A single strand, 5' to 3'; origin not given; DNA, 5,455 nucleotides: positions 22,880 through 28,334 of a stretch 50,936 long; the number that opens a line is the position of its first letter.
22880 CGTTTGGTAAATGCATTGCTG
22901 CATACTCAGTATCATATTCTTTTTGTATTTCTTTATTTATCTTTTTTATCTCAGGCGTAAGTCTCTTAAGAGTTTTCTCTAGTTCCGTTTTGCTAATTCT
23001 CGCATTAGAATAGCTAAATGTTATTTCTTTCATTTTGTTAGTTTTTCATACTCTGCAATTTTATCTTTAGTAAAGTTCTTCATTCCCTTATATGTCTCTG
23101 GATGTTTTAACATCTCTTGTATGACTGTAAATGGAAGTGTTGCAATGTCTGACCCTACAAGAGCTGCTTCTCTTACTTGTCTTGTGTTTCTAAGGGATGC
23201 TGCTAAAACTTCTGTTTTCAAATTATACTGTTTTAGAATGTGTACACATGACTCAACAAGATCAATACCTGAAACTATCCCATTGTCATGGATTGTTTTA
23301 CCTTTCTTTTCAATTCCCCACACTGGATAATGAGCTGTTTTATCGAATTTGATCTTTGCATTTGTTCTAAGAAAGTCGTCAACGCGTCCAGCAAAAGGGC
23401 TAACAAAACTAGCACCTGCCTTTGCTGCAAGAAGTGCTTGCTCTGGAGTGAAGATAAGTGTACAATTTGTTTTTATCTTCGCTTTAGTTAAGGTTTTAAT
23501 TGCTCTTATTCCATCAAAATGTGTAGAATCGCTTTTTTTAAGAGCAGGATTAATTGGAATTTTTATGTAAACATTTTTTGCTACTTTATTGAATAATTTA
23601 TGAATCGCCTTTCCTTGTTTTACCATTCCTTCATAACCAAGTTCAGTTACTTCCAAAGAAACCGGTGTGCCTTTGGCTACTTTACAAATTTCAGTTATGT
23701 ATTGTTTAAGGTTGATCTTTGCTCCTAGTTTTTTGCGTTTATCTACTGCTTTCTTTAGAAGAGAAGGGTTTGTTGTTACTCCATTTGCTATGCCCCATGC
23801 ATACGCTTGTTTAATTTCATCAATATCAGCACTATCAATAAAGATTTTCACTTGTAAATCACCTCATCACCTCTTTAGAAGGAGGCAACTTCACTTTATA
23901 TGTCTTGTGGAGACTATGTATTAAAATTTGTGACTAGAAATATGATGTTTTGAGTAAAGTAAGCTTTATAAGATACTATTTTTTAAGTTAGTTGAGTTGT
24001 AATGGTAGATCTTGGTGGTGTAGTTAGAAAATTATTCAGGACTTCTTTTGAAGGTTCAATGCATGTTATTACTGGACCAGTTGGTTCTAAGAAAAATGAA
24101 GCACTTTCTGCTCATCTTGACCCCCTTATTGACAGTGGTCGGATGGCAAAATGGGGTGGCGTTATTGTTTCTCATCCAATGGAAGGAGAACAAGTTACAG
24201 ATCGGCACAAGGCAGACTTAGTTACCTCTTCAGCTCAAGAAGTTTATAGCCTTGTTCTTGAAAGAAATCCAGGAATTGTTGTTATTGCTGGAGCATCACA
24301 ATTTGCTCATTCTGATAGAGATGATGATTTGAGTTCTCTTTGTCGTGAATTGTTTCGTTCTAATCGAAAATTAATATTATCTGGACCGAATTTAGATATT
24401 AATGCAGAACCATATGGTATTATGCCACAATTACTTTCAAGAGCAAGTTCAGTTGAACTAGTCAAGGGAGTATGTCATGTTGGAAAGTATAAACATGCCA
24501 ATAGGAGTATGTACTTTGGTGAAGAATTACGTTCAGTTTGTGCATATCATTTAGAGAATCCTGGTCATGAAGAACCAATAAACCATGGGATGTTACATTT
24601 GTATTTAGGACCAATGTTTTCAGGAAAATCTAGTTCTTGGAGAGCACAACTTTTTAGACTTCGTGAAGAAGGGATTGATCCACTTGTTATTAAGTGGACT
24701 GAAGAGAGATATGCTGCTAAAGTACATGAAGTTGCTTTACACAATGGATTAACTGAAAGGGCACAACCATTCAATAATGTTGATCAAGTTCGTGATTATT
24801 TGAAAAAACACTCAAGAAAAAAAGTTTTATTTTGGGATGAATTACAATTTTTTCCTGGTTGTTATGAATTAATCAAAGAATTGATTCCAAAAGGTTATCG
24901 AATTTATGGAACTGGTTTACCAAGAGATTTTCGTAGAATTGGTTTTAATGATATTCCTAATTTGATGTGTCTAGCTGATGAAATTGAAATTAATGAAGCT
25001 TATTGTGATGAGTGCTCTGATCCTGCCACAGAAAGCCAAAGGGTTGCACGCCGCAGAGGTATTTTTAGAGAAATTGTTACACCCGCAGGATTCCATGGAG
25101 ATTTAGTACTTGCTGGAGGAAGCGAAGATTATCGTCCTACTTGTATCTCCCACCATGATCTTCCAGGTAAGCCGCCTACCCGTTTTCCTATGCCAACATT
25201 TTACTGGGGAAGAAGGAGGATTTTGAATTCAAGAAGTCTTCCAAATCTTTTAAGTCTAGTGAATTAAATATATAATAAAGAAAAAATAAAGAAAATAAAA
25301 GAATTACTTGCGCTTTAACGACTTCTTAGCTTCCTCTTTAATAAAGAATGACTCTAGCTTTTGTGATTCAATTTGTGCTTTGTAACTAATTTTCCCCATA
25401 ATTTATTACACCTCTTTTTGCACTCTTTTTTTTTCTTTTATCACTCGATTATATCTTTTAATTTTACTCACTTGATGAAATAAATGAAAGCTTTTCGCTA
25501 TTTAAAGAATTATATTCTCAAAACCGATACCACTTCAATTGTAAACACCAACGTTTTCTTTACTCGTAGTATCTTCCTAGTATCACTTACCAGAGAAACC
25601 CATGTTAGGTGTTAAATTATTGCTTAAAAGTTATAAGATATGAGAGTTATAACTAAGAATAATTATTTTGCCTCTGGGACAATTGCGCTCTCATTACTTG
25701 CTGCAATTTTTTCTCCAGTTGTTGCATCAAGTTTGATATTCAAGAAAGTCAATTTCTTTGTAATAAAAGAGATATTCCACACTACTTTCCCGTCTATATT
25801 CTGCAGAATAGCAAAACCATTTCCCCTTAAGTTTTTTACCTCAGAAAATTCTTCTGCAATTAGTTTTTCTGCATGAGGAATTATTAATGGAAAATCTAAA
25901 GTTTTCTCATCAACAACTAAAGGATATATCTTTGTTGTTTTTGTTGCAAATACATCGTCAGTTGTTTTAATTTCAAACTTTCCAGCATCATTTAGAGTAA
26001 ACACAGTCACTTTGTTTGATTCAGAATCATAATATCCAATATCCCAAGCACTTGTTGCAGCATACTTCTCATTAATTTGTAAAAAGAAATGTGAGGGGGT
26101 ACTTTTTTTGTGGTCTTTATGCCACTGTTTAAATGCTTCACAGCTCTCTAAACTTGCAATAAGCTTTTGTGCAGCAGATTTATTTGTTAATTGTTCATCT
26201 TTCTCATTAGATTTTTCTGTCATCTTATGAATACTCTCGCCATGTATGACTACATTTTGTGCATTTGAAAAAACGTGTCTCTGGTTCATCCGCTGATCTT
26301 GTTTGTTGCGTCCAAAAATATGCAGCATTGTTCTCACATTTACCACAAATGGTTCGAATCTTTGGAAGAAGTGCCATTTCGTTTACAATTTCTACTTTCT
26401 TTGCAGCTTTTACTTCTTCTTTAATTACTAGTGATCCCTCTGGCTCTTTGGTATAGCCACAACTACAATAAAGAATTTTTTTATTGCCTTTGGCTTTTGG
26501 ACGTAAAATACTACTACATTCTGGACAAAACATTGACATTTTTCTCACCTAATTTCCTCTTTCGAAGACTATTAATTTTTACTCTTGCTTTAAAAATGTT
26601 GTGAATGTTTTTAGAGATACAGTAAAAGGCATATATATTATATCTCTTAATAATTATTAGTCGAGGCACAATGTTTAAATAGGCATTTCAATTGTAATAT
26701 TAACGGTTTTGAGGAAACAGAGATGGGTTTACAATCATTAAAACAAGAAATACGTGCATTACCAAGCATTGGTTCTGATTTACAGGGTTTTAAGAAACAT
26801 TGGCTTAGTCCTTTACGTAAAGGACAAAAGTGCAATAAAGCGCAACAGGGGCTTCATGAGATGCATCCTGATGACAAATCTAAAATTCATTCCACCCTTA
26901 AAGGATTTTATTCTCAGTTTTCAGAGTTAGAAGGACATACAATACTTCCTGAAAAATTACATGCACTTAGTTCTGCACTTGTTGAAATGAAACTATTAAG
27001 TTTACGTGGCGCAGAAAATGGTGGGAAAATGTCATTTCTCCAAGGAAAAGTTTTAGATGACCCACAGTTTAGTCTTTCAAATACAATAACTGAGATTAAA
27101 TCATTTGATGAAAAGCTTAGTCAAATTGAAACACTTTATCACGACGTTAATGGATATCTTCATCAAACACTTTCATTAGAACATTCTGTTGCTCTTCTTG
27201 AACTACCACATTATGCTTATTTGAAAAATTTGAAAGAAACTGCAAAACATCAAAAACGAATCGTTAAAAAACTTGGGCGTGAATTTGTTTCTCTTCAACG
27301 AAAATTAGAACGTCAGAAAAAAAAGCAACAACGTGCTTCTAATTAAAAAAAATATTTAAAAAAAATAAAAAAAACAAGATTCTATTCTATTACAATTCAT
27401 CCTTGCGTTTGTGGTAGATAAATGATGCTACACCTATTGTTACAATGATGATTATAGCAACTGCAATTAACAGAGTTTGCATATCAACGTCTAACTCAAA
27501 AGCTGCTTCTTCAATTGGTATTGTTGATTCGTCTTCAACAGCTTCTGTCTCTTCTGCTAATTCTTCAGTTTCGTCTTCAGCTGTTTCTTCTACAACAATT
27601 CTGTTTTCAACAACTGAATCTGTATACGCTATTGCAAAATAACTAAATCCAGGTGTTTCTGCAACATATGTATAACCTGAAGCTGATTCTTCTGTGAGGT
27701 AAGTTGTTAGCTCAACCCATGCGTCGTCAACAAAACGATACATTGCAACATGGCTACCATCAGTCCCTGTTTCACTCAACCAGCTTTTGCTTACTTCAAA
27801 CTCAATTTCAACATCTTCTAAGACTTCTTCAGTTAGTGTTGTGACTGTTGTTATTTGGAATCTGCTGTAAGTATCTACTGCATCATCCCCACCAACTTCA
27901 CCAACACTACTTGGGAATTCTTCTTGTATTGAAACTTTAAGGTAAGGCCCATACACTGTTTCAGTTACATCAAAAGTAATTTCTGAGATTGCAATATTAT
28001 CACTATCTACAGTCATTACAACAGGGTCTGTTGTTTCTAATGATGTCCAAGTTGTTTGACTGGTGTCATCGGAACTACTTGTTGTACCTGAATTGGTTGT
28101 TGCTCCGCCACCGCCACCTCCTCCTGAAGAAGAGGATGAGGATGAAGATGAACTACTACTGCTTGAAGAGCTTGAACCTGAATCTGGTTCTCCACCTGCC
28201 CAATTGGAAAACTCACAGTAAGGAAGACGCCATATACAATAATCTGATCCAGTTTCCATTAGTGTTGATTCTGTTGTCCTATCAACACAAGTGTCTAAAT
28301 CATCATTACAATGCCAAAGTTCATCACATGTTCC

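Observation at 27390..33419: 2009-aa surface protein built from roughly two dozen 4-cysteine '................' modules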

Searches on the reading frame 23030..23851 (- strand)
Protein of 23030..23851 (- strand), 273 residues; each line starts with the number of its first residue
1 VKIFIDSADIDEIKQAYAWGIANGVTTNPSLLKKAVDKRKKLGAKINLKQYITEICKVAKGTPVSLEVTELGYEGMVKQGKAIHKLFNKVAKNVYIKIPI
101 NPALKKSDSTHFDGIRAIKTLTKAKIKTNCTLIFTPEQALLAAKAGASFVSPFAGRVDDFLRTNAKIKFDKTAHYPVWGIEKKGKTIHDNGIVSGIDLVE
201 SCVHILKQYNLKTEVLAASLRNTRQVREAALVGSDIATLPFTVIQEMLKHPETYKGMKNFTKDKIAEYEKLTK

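Call 31: search_protein_families(library=pfam, proteins=[window:23030-23851:-], max_evalue=0.001)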
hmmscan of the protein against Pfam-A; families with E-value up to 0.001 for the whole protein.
window:23030-23851:- (273 aa): 1 family
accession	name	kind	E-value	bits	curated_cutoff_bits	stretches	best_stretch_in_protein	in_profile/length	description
PF00923.25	TAL_FSA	-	9.2e-56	189.7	27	1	3-257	1-242/285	Transaldolase/Fructose-6-phosphate aldolase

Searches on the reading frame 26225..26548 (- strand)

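Call 31: search_protein_families(library=pfam, proteins=[window:26225-26548:-], max_evalue=0.001)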
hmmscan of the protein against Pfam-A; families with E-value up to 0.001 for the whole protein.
window:26225-26548:- (107 aa): 1 family
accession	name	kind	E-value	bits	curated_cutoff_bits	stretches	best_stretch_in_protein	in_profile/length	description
PF01096.23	Zn_ribbon_TFIIS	-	2.7e-18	65.9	21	1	67-104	2-39/39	Transcription factor S-II (TFIIS)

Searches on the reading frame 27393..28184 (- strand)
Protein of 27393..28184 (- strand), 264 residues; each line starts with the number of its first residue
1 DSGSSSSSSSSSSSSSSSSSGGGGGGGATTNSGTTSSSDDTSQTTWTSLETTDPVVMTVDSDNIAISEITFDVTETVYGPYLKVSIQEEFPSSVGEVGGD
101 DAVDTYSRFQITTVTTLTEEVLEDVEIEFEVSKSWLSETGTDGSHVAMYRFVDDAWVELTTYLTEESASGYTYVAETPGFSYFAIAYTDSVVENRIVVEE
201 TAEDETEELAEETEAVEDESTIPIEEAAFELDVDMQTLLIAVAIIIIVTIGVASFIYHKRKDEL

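Call 56: search_protein_families(library=pfam, proteins=[window:27393-28184:-], max_evalue=10)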
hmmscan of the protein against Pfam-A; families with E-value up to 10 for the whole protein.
window:27393-28184:- (264 aa): 1 family
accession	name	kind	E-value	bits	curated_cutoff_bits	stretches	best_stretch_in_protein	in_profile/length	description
PF24297.1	DUF7481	-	0.3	10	26.1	1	146-236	107-195/425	Family of unknown function (DUF7481)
